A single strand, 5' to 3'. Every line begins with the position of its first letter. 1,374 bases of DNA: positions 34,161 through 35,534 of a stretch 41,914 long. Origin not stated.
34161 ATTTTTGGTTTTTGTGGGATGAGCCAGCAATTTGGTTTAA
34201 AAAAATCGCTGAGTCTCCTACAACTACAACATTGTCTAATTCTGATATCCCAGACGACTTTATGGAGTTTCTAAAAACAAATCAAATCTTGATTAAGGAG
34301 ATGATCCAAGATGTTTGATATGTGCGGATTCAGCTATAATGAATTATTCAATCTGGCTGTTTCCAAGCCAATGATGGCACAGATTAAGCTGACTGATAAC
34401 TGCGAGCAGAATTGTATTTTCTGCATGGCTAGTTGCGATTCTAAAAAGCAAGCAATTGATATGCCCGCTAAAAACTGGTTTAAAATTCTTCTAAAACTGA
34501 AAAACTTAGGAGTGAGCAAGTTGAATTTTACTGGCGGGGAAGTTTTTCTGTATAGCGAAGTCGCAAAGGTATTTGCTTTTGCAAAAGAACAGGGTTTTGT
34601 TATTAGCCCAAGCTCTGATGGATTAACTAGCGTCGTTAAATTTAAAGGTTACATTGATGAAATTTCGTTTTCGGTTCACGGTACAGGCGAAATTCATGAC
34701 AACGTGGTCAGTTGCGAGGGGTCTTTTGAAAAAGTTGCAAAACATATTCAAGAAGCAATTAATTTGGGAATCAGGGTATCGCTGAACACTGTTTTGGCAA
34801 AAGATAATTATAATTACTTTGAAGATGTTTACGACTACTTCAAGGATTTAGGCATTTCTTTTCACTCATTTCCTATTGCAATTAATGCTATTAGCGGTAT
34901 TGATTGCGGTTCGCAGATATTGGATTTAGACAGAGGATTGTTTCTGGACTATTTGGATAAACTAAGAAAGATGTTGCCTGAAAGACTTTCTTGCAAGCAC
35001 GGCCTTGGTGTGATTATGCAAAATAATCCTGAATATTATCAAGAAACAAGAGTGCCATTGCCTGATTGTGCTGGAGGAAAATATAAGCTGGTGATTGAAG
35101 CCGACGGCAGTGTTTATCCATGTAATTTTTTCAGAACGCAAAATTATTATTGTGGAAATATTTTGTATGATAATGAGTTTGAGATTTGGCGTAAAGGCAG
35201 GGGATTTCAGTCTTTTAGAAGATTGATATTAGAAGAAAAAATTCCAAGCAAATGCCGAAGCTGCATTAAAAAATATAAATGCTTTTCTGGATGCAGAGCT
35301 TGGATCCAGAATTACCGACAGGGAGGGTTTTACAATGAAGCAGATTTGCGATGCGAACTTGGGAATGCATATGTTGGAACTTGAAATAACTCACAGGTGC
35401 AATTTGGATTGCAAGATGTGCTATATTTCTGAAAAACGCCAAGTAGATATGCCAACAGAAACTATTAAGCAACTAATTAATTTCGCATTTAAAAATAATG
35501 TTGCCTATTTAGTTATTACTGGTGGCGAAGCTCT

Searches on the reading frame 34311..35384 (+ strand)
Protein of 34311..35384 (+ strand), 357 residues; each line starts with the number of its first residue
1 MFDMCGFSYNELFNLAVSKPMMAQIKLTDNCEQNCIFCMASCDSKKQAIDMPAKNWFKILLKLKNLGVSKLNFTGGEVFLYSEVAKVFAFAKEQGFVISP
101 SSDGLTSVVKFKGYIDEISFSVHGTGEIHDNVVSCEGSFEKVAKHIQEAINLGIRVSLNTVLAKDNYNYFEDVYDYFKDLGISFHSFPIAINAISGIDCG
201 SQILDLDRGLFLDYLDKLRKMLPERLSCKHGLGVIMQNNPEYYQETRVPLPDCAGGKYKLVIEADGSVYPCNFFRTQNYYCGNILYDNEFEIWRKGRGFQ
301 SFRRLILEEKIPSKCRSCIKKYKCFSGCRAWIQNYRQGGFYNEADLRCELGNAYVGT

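Call 3: search_protein_families(library=pfam, proteins=[window:34311-35384:+], max_evalue=0.01)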
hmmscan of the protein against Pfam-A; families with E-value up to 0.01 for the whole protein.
window:34311-35384:+ (357 aa): 3 families
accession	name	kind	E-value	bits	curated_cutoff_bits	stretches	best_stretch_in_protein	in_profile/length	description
PF04055.27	Radical_SAM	-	9.6e-15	55.6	29.5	1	25-176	1-165/166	Radical SAM superfamily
PF13186.11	SPASM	-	4.8e-10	40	21.5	1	253-318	1-66/67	Iron-sulfur cluster-binding domain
PF13353.11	Fer4_12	-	0.0074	17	22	0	29-93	13-76/137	4Fe-4S single cluster domain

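Call 4: search_protein_families(library=ncbifam, proteins=[window:34311-35384:+], max_evalue=0.01)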
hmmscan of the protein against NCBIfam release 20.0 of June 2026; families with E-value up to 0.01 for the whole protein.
window:34311-35384:+ (357 aa): 61 families (the best 25 are shown)
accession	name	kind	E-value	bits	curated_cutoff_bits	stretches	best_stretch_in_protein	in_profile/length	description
TIGR02109.1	PQQ_syn_pqqE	equivalog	3.8e-23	82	381.35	1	17-349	3-331/358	pyrroloquinoline quinone biosynthesis protein PqqE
TIGR04053.2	TIGR04053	equivalog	5.9e-22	78.4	395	1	18-186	5-182/366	TIGR04053 family radical SAM/SPASM domain-containing protein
TIGR04545.1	rSAM_ahbD_hemeb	equivalog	1.3e-21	77.4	500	1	26-342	5-329/339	heme b synthase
TIGR03962.1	mycofact_rSAM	equivalog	2.7e-20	72.9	265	2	12-182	3-178/339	mycofactocin radical SAM maturase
NF045574.1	sacti_mat_StsB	exception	3e-20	72.5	625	1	25-330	100-397/466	StsB family radical SAM/SPASM domain sactipeptide maturase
TIGR03913.1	rad_SAM_trio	equivalog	3.9e-20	71.7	591.75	1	20-331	18-337/477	GDL motif peptide-associated radical SAM/SPASM maturase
TIGR04303.1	GeoRSP_rSAM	equivalog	9.9e-19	68.1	400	1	22-332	6-310/325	GeoRSP system radical SAM/SPASM protein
NF050035.1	rSAM_WgK_link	exception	6.5e-18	64.9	650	2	18-189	6-183/367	radical SAM/SPASM peptide maturase WgkB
TIGR04133.1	rSAM_w_lipo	hypoth_equivalog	1.5e-16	60.3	425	1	28-327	31-329/350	TIGR04133 family radical SAM/SPASM protein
TIGR04347.1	pseudo_SAM_Halo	equivalog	9.2e-16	58.1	525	1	25-187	42-209/390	TIGR04347 family pseudo-SAM/SPASM protein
TIGR04054.1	rSAM_NirJ1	equivalog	1.7e-15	56.6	650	1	25-183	40-203/387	putative heme d1 biosynthesis radical SAM protein NirJ1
TIGR04051.1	rSAM_NirJ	equivalog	1.5e-14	53.8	515.45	1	26-182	7-168/354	heme d1 biosynthesis radical SAM protein NirJ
TIGR04403.1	rSAM_skfB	equivalog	2.1e-14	53.1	300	1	20-293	103-367/402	sporulation killing factor system radical SAM maturase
TIGR02668.1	moaA_archaeal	equivalog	2.6e-14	52.9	325.25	1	24-179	13-175/303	GTP 3',8-cyclase MoaA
TIGR03961.1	rSAM_PTO1314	hypoth_equivalog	1e-13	51.3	306.05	1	19-184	21-185/332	PTO1314 family radical SAM protein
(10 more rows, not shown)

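Call 8: find_related_loci(query=window:34311-35384:+, collection=genome_contigs, flank=8000)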
Query window:34311-35384:+ (357 aa) in genome_contigs; peptide patterns used: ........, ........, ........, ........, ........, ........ (x = any residue, [..] = any of these).
43 stretches matched a pattern, but none encodes a relative of the query by tblastn (E <= 1e-3).

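Call 9: find_homologous_proteins(query=window:34311-35384:+, max_evalue=1e-10)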
Query window:34311-35384:+ (357 aa): 62 proteins with E <= 1e-10 among 1023 candidates.
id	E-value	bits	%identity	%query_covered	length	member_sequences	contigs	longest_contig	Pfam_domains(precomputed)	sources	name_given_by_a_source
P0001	4.8e-246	834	100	100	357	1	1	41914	PF13186.12,PF04055.28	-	-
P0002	1.4e-197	674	78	100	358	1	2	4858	PF13186.12,PF04055.28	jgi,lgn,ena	-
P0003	6.9e-130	452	56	98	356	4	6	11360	PF13186.12,PF04055.28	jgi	-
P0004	2.2e-105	371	47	98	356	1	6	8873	PF13186.12,PF04055.28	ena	-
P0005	5.2e-103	363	47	99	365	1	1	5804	PF13186.12,PF04055.28,PF13353.12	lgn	-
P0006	6.8e-102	359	46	99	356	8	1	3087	PF13186.12,PF04055.28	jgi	-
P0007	3.3e-99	351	45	99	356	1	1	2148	PF13186.12,PF04055.28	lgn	-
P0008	1.4e-98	349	47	99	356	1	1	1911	PF13186.12,PF04055.28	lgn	-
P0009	5.6e-98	347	44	98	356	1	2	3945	PF13186.12,PF04055.28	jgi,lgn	-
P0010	6.6e-98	346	45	99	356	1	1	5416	PF13186.12,PF04055.28,PF13353.12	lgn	-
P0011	8.9e-98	346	44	99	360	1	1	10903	PF13186.12,PF04055.28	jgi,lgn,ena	-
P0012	6.0e-97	343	44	99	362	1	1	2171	PF13186.12,PF04055.28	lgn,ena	-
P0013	1.2e-96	342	44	98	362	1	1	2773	PF13186.12,PF04055.28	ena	-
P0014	2.1e-96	341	42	99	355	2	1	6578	PF13186.12,PF04055.28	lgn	-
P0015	4.7e-96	340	41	99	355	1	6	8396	PF13186.12,PF04055.28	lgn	-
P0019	2.8e-95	338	43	99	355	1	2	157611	PF13186.12,PF04055.28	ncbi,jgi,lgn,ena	ncbi:MAG: radical SAM protein [Patescibacteria group bacterium]|jgi:radical SAM protein with 4Fe4S-b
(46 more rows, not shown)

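Call 10: find_encoding_contigs(protein=P0002, flank=8000, max_places=3)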
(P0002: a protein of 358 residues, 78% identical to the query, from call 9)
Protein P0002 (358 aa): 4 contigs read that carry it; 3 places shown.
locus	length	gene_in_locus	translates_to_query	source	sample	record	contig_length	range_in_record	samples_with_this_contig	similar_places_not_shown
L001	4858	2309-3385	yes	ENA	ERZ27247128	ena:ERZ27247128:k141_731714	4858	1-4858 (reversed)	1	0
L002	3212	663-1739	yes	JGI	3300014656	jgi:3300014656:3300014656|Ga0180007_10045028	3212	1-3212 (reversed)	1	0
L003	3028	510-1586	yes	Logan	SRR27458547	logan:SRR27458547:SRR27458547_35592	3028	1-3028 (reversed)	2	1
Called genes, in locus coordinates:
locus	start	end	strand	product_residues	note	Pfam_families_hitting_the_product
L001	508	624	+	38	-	-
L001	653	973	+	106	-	PF00293:NUDIX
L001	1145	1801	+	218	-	PF01209:Ubie_methyltran (weak), PF13489:Methyltransf_23, PF13847:Methyltransf_31, PF08241:Methyltransf_11, PF08242:Methyltransf_12, PF13649:Methyltransf_25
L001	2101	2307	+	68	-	-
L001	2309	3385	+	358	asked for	PF04055:Radical_SAM, PF13186:SPASM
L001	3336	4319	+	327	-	PF04055:Radical_SAM, PF13353:Fer4_12 (weak), PF13186:SPASM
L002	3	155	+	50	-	?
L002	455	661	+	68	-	-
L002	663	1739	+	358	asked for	PF04055:Radical_SAM, PF13186:SPASM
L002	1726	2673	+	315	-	PF04055:Radical_SAM, PF13353:Fer4_12 (weak), PF13186:SPASM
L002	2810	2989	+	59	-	-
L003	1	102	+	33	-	?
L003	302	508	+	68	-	-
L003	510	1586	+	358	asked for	PF04055:Radical_SAM, PF13186:SPASM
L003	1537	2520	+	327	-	PF04055:Radical_SAM, PF13353:Fer4_12 (weak), PF13186:SPASM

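Call 11: find_encoding_contigs(protein=P0003, flank=8000, max_places=4)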
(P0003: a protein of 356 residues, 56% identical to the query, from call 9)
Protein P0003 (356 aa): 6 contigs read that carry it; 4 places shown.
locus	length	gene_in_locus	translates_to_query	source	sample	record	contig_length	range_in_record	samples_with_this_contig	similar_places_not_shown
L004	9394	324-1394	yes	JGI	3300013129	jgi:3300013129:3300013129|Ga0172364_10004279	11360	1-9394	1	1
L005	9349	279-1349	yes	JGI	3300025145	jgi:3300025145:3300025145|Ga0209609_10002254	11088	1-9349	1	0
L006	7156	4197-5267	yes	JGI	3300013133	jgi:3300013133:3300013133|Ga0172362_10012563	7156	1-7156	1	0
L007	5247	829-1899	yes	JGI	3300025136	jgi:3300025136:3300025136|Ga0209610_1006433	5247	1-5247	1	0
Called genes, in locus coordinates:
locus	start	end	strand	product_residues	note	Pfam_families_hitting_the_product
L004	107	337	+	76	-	-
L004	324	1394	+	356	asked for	PF04055:Radical_SAM, PF13186:SPASM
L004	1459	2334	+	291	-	PF04055:Radical_SAM, PF13186:SPASM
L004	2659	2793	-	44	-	-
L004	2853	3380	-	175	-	PF01041:DegT_DnrJ_EryC1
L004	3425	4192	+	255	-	PF00535:Glycos_transf_2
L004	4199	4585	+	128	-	PF22327:Nudt16-like (weak), PF00293:NUDIX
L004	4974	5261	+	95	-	PF23129:DotZ (weak), PF02686:GatC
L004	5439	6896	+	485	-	PF01425:Amidase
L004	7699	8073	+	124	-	-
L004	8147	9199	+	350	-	PF00962:A_deaminase, PF19326:AMP_deaminase (weak)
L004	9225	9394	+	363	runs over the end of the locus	PF01702:TGT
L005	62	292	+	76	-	-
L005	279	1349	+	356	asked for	PF04055:Radical_SAM, PF13186:SPASM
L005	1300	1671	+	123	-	PF13353:Fer4_12 (weak), PF04055:Radical_SAM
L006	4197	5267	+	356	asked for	PF04055:Radical_SAM, PF13186:SPASM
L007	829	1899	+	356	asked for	PF04055:Radical_SAM, PF13186:SPASM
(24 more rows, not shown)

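Call 12: find_encoding_contigs(protein=P0019, flank=8000, max_places=2)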
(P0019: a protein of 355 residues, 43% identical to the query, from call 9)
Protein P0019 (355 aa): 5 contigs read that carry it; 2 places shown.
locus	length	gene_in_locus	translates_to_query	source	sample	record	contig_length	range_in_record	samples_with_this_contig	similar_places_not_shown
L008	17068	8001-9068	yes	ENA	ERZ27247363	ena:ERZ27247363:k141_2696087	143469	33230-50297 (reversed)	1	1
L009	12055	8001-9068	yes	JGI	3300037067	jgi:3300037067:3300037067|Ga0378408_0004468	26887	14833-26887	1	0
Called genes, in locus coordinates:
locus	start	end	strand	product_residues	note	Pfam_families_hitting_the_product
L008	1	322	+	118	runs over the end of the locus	PF00572:Ribosomal_L13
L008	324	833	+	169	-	PF00380:Ribosomal_S9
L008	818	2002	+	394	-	PF03462:PCRF, PF00472:RF-1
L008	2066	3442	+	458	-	PF13567:DUF4131, PF03772:Competence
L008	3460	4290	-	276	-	PF01261:AP_endonuc_2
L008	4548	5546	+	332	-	-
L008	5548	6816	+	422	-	PF04055:Radical_SAM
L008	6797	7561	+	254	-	PF01209:Ubie_methyltran (weak), PF13489:Methyltransf_23, PF13847:Methyltransf_31, PF08241:Methyltransf_11, PF08242:Methyltransf_12, PF13649:Methyltransf_25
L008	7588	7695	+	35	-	-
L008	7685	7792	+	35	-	-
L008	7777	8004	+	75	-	-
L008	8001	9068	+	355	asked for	PF04055:Radical_SAM, PF13186:SPASM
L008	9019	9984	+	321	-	PF04055:Radical_SAM, PF13186:SPASM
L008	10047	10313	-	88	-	PF00830:Ribosomal_L28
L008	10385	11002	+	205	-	PF02163:Peptidase_M50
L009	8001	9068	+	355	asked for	PF04055:Radical_SAM, PF13186:SPASM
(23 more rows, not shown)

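Call 16: find_related_loci(query=A1, collection=genome_contigs, flank=7000)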
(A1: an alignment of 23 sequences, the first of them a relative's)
Query A1 (357 aa) in genome_contigs; peptide patterns used: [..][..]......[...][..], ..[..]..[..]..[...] (x = any residue, [..] = any of these).
54 stretches matched a pattern; 19 encode a relative of the query (tblastn E <= 1e-3); 19 distinct loci.
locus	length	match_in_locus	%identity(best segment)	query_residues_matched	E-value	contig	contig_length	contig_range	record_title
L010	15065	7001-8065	44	4-357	5e-102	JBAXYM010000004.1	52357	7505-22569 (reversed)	MAG: Patescibacteria group bacterium isolate SO_2016_CLC_T1_18 scaffold00169_PH3_Jul14_2016, whole genome shotgun sequen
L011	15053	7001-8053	43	7-357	2e-95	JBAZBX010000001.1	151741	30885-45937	MAG: Patescibacteria group bacterium isolate SO_2017_GW1_122 NODE_795_length_151741_cov_2.891118_OW334_2017, whole genom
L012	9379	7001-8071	42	4-356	4e-95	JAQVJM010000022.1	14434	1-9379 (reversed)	MAG: Candidatus Moraniibacteriota bacterium isolate STE_63 NODE_9952_length_14434_cov_16.814217_Sandtown_E, whole genome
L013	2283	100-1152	43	3-355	2e-97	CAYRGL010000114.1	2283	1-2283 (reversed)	MAG TPA_asm: uncultured Gammaproteobacteria bacterium isolate binchicken_co54_244 genome assembly, contig: NODE_107382_l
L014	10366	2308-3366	44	7-356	5e-93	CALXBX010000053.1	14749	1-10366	MAG: uncultured Clostridia bacterium isolate E0_LS__bin212 genome assembly, contig: E0_LS__k127_657689, whole genome sho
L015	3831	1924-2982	43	7-356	3e-93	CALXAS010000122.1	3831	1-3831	MAG: uncultured Clostridia bacterium isolate BRZ_BM__bin119 genome assembly, contig: BRZ_BM__NODE_29526_length_3831_cov_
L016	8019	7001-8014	42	4-340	2e-92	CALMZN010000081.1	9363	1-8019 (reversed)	MAG TPA_asm: uncultured bacterium isolate SRR5468112_bin.23_CONCOCT_v1.1_MAG genome assembly, contig: ERZ781236.1864, wh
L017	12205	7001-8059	43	7-356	5e-92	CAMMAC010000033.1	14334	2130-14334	MAG: uncultured Clostridiaceae bacterium isolate ERR4304450_bin.52_MetaWRAP_v1.1_MAG genome assembly, contig: NODE_4859_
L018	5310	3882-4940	43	7-356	8e-92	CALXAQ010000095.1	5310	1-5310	MAG: uncultured Clostridia bacterium isolate E0_DM__bin141 genome assembly, contig: E0_DM__k127_710327, whole genome sho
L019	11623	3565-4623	42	4-357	9e-92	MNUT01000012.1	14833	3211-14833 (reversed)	MAG: Candidatus Falkowbacteria bacterium CG1_02_37_21 cg1_0.2_scaffold_3856_c, whole genome shotgun sequence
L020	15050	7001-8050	39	3-357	6e-87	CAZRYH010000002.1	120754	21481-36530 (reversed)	MAG TPA_asm: uncultured Gammaproteobacteria bacterium isolate SRP263991_co1_300 genome assembly, contig: NODE_75_length_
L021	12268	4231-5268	41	6-357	1e-85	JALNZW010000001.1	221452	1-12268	MAG: Patescibacteria group bacterium isolate SO_2017_LW2 bin 120 scaffold_35_c1_LW138R_2017, whole genome shotgun sequen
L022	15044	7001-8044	38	4-357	8e-82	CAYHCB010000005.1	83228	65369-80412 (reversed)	MAG TPA_asm: uncultured Gammaproteobacteria bacterium isolate ERP119702_co1_231 genome assembly, contig: NODE_178_length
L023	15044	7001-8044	38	6-357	1e-81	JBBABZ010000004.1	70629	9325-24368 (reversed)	MAG: Candidatus Paceibacterota bacterium isolate SO_2017_LW1_35 NODE_172_length_70629_cov_2.824870_LW64-88_2017, whole g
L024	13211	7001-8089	37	1-357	5e-79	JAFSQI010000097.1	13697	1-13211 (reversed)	MAG: Butyrivibrio sp. isolate RGIG3377 Goat_Reticulum.Co__c1659898, whole genome shotgun sequence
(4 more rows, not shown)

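Call 42: search_solved_structures(query=window:34311-35384:+, max_evalue=0.001)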
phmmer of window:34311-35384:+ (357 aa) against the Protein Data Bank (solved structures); distinct sequences matched with E-value up to 0.001: 16.
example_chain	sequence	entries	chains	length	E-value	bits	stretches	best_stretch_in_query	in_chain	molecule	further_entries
6c8v_A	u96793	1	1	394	5.6e-13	52.1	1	20-331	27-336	Coenzyme PQQ synthesis protein E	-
6efn_A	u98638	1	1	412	3.1e-10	43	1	20-297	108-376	Sporulation killing factor maturation protein SkfB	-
9dgw_A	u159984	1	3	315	8e-07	31.8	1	18-180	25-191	Radical SAM core domain-containing protein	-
9dfw_A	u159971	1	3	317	8.2e-07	31.8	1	18-180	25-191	Radical SAM core domain-containing protein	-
6b4c_A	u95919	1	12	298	1.3e-06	31.2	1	21-180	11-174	Viperin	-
7n7i_A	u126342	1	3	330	1.5e-06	30.9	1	20-180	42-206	Viperin-like enzyme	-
7vob_C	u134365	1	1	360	8e-06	28.5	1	25-181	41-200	Cytosylglucuronate decarboxylase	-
7voc_C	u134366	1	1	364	8.2e-06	28.5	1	25-181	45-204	Cytosylglucuronate decarboxylase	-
6q2p_A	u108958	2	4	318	1.2e-05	28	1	19-114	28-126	Radical S-adenosyl methionine domain-containing protein 2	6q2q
5vsl_A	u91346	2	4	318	1.2e-05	28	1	19-116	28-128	Radical S-adenosyl methionine domain-containing protein 2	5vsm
4k37_A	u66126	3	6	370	0.0001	24.9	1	259-331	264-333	Anaerobic sulfatase-maturating enzyme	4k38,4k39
5v1q_A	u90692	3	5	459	0.00012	24.7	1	20-333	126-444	Radical SAM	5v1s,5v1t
4k36_A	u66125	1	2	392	0.00013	24.6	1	259-331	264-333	Anaerobic sulfatase-maturating enzyme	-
9dfu_A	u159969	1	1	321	0.00024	23.7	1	19-101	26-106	Radical SAM core domain-containing protein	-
9dfn_A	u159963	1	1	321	0.00042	22.9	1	20-101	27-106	Radical SAM core domain-containing protein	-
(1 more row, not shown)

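Call 61: search_protein_families(library=pfam, proteins=[L017:3505-4647:+, L017:4853-5806:-, L017:5952-6452:+, L017:9115-10344:-, L017:10618-11256:-, L024:3690-5219:+, L024:5342-6262:+, L024:9002-10261:+, L024:10532-11164:+, L024:11157-11723:+], max_evalue=0.0001)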
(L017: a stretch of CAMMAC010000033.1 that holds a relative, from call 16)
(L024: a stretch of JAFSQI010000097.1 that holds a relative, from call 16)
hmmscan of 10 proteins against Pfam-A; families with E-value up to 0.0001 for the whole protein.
L017:3505-4647:+ (380 aa): 0 families

L017:4853-5806:- (317 aa): 1 family
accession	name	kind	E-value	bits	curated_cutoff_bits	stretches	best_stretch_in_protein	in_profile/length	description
PF04909.20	Amidohydro_2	-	3.5e-13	50.4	26.4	1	176-315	135-289/289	Amidohydrolase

L017:5952-6452:+ (166 aa): 5 families
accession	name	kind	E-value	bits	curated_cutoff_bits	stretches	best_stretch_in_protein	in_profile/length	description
PF00583.31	Acetyltransf_1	-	1.3e-15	58.1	20.7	1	29-138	5-112/116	Acetyltransferase (GNAT) family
PF13508.13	Acetyltransf_7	-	6.9e-11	42.8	27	1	58-138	4-78/84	Acetyltransferase (GNAT) domain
PF13673.13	Acetyltransf_10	-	5.1e-10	39.9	23.6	1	46-138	19-103/128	Acetyltransferase (GNAT) domain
PF08445.16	FR47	-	3.6e-05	24.1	22.1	1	81-146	17-81/86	FR47-like protein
PF13420.13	Acetyltransf_4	-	5.4e-05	23.7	24.3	1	5-139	1-131/155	Acetyltransferase (GNAT) domain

L017:9115-10344:- (409 aa): 0 families

L017:10618-11256:- (212 aa): 3 families
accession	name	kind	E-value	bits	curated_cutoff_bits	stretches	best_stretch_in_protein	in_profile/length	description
PF00730.31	HhH-GPD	-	1.1e-26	93.7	26.2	1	34-170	1-108/108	HhH-GPD superfamily base excision DNA repair protein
PF00633.29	HHH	-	8.2e-09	35.3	24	1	99-126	1-28/30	Helix-hairpin-helix motif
PF10576.14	EndIII_4Fe-2S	-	2.5e-08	34.4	20.5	1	188-204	1-17/17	Iron-sulfur binding domain of endonuclease III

L024:3690-5219:+ (509 aa): 1 family
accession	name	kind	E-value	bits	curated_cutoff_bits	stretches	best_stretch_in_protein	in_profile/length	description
PF03432.20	Relaxase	-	3.2e-41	141.1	24.6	1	19-148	1-132/132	MobA/VirD2-like, nuclease domain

L024:5342-6262:+ (306 aa): 3 families
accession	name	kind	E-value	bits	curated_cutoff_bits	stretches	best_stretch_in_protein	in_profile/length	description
PF01381.28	HTH_3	-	2.3e-07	31.2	23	1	10-61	1-53/55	Helix-turn-helix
PF07719.23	TPR_2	-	1.7e-05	25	27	0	217-245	3-31/34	Tetratricopeptide repeat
PF13424.12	TPR_12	-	6.1e-05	23.6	30.1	0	172-244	5-74/77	Tetratricopeptide repeat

L024:9002-10261:+ (419 aa): 2 families
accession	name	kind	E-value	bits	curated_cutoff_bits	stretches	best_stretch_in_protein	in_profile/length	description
PF07690.21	MFS_1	-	6.9e-29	101.3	33.4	2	24-358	4-341/347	Major Facilitator Superfamily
PF05977.19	MFS_3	-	2.1e-11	43.4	27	1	25-398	19-394/524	Transmembrane secretion effector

L024:10532-11164:+ (210 aa): 2 families
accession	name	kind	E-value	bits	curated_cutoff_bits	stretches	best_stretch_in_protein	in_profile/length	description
PF02796.21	HTH_7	-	4.9e-07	30.2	23.8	1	159-198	2-42/45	Helix-turn-helix domain of resolvase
PF13384.12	HTH_23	-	4e-06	26.9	24.6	1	170-206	10-46/50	Homeodomain-like domain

L024:11157-11723:+ (188 aa): 1 family
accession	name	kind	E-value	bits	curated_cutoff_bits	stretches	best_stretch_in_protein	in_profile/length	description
PF00589.27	Phage_integrase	-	2.6e-21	76.6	27.1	1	9-171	3-167/172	Phage integrase family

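Call 77: search_dna_similar(query=window:34311-35384:+, collection=plasmids, mode=protein, max_evalue=1e-20, max_rows=10)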
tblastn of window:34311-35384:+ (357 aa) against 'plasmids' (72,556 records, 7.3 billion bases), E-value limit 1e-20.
No match.
